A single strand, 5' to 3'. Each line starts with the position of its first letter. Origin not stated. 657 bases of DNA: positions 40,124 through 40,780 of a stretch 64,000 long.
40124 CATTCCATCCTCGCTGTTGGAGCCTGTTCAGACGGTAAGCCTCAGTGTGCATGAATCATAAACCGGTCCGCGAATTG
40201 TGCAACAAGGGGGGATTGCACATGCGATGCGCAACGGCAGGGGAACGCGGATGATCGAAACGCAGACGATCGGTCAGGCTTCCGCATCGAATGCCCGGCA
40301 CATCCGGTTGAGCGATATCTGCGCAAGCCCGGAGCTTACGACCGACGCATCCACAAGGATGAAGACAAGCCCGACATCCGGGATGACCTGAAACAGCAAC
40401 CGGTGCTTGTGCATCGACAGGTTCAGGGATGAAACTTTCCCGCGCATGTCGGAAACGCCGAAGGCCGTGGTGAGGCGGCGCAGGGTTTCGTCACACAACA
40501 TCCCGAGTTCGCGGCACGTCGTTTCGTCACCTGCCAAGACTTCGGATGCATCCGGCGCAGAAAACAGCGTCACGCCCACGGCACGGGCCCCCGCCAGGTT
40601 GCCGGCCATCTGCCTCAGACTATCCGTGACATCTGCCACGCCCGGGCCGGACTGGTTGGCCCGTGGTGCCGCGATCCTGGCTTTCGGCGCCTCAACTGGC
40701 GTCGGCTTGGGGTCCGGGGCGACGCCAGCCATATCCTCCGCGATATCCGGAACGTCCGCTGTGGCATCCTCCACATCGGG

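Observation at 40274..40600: Rag-like architecture: a GTPase with a C-terminal Roadblock-like domain, next to a free Roadblock protein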

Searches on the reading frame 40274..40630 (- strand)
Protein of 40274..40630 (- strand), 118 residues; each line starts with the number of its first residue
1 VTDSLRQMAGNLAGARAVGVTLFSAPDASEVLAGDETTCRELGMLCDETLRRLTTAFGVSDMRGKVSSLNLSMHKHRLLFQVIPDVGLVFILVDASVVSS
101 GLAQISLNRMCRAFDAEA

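Call 8: search_solved_structures(query=window:40274-40630:-, max_evalue=10)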
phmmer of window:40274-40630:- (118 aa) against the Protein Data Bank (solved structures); distinct sequences matched with E-value up to 10: 0.

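Call 18: search_solved_structures(query=A2, max_evalue=10, show_alignments=2)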
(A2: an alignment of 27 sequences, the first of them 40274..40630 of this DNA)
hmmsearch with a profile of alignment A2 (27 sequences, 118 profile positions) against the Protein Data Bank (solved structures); distinct sequences matched with E-value up to 10: 7.
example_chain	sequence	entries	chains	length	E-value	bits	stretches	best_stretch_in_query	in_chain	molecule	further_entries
3vyl_A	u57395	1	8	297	0.37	13.8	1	7-99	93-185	L-ribulose 3-epimerase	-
3n2s_A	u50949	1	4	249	0.58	13.2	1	13-54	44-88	NADPH-dependent nitro/flavin reductase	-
3mb8_A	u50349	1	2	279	0.91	12.5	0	24-50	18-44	Purine nucleoside phosphorylase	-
2hh3_A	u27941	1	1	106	1.1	12.2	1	25-55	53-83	KH-type splicing regulatory protein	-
4b8t_A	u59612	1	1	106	1.1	12.2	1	25-55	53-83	KH-TYPE SPLICING REGULATORY PROTEIN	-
1h80_A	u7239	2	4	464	1.6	11.8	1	68-107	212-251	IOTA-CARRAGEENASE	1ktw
3lmw_A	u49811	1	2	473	1.6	11.7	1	68-107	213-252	Iota-carrageenase, CgiA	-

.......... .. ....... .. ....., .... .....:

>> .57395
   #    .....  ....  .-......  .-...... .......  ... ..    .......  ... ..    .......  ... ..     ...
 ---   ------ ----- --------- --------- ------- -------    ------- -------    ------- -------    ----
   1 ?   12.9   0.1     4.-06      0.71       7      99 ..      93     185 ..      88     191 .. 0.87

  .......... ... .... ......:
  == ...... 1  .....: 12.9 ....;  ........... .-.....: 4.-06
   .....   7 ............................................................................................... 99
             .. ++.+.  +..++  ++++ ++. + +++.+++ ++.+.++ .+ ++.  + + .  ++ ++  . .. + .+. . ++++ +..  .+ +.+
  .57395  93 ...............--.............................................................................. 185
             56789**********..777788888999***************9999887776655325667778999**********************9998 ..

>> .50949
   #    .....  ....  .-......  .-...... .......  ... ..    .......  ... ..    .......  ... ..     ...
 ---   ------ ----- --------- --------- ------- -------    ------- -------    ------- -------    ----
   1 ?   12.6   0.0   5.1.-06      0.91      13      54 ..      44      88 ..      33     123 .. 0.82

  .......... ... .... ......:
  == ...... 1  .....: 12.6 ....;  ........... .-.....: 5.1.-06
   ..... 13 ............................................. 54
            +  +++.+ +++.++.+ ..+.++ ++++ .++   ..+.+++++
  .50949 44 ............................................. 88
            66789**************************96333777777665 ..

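Call 23: predict_structure(alignment_id=A2)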
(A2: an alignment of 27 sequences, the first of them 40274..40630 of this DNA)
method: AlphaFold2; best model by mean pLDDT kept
length: 118 residues; sequences in the alignment: 27
mean_pLDDT: 93.2   pTM: 0.86
mean pLDDT of the five models: 93.2, 92.1, 91.8, 91.4, 91.3
residues with pLDDT >= 90: 97; 70-90: 16; 50-70: 5; < 50: 0
segments of 3 or more residues with pLDDT < 50: none
pLDDT, mean of each block of 10 residues (from residue 1): 95 98 93 98 96 87 78 97 94 98 97 86
secondary structure, 60 per line:
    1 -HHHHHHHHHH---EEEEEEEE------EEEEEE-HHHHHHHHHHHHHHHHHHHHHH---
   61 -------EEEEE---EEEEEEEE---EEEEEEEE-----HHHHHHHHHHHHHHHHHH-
elements in order: H2-11 E15-22 E29-34 H36-57 E68-72 E76-83 E87-94 H100-117
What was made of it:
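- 40277..40630 (-): C-terminal Roadblock-fold domain (residues 324-441); this is the finding. AF2 pLDDT 93.2, pTM 0.86 (call 23).
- On Roadblock/LC7/MglB superfamily (tail, residues 324-441): AF2 model with pLDDT 93.2: H2-11, E15-22, E29-34, H36-57, E68-72, E76-83, E87-94, H100-117 (call 23).
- Checked: Tail: pLDDT 93.2, pTM 0.86, elements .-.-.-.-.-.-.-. (call 23).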

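Call 26: fold_search(model_id=the predicted structure, library=pdb)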
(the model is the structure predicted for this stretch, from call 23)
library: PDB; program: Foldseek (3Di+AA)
matches with E <= 10: 867; with E <= 0.001: 0
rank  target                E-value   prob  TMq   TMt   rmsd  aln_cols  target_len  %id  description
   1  6hjm_F                1.8e-03  1.00  0.66  0.62   3.7       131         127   12  Myxococcus xanthus MglB (released 2019-12-04)
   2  5y3a_G                1.9e-03  1.00  0.65  0.70   3.5       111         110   11  Crystal structure of Ragulator complex (p18 49-161) (released 2017-12-27)
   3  6hjm_S                2.2e-03  1.00  0.65  0.61   3.4       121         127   12  Myxococcus xanthus MglB (released 2019-12-04)
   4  9jue_B                2.3e-03  1.00  0.72  0.70   3.9       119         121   13  Roadblock3 homodimer structure from Candidatus Prometheoarchaeum syntrophicum strain MK-D1 (released 2024-10-16)
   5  6hjm_O                2.5e-03  1.00  0.65  0.64   3.4       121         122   12  Myxococcus xanthus MglB (released 2019-12-04)
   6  6izw_C                2.5e-03  1.00  0.62  0.59   3.5       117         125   15  Myxococcus xanthus MglA bound to GTP-gamma-S and MglB (released 2019-10-16)
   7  3l7h_B                2.5e-03  1.00  0.51  0.61   4.1        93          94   17  Insights into dynein assembly from a dynein intermediate chain light chain Roadblock structure (released 2010-05-12)
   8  7ct3                  2.8e-03  1.00  0.56  0.55   6.5       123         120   15  Crystal Structure of MglC from Myxococcus xanthus (released 2021-01-27)
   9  7f8m_B                3.0e-03  1.00  0.69  0.68   3.5       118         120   15  Roadblock from Thorarchaeota SMTZ1-45 (released 2022-07-13)
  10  6hjm_P                3.1e-03  1.00  0.66  0.60   3.6       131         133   12  Myxococcus xanthus MglB (released 2019-12-04)
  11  6hjm_R                3.3e-03  1.00  0.65  0.62   3.5       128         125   12  Myxococcus xanthus MglB (released 2019-12-04)
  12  6hjm_Q                3.3e-03  1.00  0.62  0.59   4.0       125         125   14  Myxococcus xanthus MglB (released 2019-12-04)
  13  7k5b_F                3.3e-03  1.00  0.58  0.54  10.6       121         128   10  Structure of outer-arm dynein bound to microtubule doublet in microtubule binding state 2 (MTBS-2) (released 2021-09-29)
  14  6hjm_A                3.5e-03  1.00  0.66  0.62   3.7       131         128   12  Myxococcus xanthus MglB (released 2019-12-04)
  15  6h5b_B                3.7e-03  1.00  0.62  0.57   3.9       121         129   16  Myxococcus xanthus MglA in complex with its GAP MglB and GTPgammaS (released 2019-11-27)
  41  6nzd_G                8.6e-03  1.00  0.69  0.31   4.0       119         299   11  Cryo-EM Structure of the Lysosomal Folliculin Complex (FLCN-FNIP2-RagA-RagC-Ragulator) (released 2019-11-06)
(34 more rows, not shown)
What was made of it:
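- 40277..40630 (-): Foldseek top 50 are all Roadblock-superfamily chains (call 26).
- On Roadblock/LC7/MglB superfamily (tail, residues 324-441): Foldseek PDB top 50 are all Roadblock-superfamily chains (MglB, LAMTOR, Asgard Roadblock, dynein LC7, MglC, 6nzd_G), probability 1.00, TM 0.5-0.73, E about 2e-3 (call 26).
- On Rag/Gtr GTPase family: Calls 23 and 26.
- Closest known: Rag/Gtr GTPases with Ragulator/EGO. Same: The tail model matches LAMTOR chains (TM up to 0.73) and a chain of the RagA-RagC-Ragulator complex 6nzd (call 26).
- Checked: The Foldseek PDB top 50 are all Roadblock-superfamily chains, with TM up to 0.73 (call 26).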

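Call 57: search_protein_representatives(alignment_id=A2)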
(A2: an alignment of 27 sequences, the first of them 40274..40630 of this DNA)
Query: 27 sequences, 118 profile positions. Proteins with E-value up to 0.001 (for the whole library): 83; up to 1e-10: 69; up to 1e-30: 4. The best 83 are listed.
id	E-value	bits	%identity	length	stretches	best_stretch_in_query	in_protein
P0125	4.6e-34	132.9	-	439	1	3-117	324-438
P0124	3.6e-33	130.0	-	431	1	2-116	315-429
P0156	2.6e-31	124.0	-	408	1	2-117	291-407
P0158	7.6e-31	122.5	-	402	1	2-116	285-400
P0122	1.2e-30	121.9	-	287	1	3-117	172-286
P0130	4.7e-30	120.0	-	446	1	5-117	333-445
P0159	1.4e-29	118.5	-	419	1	2-116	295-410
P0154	1.6e-29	118.2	-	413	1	3-116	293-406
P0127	6.7e-29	116.3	-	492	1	2-116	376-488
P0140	9.5e-29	115.8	-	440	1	2-116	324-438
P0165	2.4e-28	114.5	-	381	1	3-117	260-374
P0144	5.2e-28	113.4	-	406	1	2-117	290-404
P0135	1.2e-27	112.2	-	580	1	3-113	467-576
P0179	5.9e-27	110.0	-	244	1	10-115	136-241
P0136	8.2e-27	109.5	-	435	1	2-117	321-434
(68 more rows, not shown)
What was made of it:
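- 40277..40630 (-): The family is restricted to C-termini of ~370-590-aa proteins in 1.84 billion representatives (call 57).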
